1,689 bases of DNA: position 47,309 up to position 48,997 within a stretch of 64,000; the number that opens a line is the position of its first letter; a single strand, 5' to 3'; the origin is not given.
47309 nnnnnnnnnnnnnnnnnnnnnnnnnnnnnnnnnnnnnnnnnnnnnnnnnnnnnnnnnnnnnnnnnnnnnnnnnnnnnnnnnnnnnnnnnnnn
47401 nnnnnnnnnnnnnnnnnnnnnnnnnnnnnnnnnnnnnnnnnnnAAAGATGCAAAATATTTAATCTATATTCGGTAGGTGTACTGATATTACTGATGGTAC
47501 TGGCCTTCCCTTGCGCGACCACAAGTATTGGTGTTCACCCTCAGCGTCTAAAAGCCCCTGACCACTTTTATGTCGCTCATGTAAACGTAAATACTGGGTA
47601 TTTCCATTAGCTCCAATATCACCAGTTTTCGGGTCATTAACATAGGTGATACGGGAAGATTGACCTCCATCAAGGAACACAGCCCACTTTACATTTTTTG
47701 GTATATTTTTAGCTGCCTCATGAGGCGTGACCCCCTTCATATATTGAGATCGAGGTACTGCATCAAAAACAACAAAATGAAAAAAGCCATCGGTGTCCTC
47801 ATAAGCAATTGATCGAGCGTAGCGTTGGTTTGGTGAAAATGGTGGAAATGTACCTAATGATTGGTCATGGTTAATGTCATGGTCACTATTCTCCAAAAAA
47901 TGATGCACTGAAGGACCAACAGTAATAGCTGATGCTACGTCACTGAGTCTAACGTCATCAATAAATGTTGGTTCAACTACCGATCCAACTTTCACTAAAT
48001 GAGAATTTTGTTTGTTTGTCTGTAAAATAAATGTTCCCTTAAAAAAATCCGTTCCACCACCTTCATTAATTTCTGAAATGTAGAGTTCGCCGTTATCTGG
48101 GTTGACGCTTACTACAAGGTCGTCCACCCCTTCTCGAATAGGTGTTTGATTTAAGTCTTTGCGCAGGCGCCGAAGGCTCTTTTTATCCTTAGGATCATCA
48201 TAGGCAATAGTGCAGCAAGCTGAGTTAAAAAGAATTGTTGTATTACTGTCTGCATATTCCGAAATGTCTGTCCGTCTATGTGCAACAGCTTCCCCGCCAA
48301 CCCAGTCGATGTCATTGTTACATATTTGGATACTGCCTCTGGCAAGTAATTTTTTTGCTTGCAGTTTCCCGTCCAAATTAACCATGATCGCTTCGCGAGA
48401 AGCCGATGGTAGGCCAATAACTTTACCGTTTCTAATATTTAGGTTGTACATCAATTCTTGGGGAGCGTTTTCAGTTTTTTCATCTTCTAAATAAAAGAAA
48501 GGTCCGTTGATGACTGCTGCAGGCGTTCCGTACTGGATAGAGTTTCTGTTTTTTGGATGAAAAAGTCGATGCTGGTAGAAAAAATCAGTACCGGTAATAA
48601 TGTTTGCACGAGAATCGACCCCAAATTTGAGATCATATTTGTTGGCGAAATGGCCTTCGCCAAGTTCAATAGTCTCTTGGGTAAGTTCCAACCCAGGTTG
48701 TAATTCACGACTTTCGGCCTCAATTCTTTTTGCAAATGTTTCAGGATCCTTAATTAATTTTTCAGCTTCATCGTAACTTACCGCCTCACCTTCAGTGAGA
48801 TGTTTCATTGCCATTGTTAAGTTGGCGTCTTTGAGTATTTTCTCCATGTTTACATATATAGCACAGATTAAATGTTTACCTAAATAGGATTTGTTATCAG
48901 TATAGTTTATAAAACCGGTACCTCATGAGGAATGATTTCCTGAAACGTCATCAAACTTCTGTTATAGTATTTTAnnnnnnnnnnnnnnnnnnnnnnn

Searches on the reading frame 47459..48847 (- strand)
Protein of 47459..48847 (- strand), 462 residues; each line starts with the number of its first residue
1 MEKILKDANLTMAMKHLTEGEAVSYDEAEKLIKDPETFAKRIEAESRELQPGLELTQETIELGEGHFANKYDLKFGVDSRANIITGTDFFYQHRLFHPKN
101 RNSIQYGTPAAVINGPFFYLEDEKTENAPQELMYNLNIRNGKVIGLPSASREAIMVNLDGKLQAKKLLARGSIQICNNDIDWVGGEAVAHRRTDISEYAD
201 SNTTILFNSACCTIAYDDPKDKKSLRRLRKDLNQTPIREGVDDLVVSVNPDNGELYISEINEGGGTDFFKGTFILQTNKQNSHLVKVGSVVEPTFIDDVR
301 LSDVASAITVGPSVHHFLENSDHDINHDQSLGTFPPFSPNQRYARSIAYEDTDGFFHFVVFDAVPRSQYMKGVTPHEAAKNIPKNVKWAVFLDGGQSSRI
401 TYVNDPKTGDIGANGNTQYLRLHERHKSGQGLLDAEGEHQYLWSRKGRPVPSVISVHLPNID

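Call 24: search_protein_families(library=pfam, proteins=[window:47459-48847:-], max_evalue=0.00001)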
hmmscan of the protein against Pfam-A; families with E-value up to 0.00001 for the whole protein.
window:47459-48847:- (462 aa): 1 family
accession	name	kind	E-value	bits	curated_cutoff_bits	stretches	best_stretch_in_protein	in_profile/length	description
PF09992.14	NAGPA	-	1e-06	29.5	25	0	283-408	43-147/169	Phosphodiester glycosidase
